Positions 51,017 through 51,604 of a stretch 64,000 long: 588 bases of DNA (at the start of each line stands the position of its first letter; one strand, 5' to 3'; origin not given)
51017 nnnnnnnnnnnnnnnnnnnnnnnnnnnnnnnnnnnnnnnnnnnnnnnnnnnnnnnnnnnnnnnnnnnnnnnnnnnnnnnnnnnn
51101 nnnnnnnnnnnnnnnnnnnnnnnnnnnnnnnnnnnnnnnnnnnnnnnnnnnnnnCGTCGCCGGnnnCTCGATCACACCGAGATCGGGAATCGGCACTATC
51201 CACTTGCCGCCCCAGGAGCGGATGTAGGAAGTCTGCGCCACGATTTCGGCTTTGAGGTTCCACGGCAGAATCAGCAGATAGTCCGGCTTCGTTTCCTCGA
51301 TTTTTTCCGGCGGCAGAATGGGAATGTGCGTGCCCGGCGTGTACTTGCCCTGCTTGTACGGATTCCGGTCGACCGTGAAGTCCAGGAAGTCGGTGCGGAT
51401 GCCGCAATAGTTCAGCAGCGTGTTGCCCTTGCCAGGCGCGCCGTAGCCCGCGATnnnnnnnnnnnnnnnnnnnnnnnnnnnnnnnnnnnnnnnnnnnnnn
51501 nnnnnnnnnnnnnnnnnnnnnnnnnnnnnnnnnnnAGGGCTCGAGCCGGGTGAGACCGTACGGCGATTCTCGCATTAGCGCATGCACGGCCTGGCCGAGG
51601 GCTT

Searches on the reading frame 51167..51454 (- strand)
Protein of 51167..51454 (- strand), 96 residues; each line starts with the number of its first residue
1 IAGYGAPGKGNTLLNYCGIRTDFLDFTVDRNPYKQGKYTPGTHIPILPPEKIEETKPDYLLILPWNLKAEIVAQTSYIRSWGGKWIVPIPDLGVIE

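Call 64: search_protein_representatives(protein=window:51167-51454:-)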
Query: 96 residues. Proteins with E-value up to 0.001 (for the whole library): 7763; up to 1e-10: 3405; up to 1e-30: 146. The best 150 are listed.
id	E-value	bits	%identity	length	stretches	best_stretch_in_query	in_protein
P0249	2.3e-45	169.1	80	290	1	1-91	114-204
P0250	2.6e-45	169.0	75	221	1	1-95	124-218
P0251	5.6e-45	167.9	73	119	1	1-96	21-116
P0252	4.4e-44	165.0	75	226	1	1-92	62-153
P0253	4.4e-44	165.0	72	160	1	1-94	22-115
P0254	5.2e-44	164.8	77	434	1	1-91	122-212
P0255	6.6e-44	164.4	74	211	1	1-94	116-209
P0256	6.8e-44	164.4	75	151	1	1-93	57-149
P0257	8.0e-44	164.2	72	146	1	1-94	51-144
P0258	9.1e-44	164.0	66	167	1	1-95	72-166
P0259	9.7e-44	163.9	71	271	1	1-95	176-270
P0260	1.0e-43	163.9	71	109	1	1-96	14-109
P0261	1.2e-43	163.6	74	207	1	1-94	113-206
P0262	2.1e-43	162.8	78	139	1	1-94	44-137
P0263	2.6e-43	162.5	84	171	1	1-83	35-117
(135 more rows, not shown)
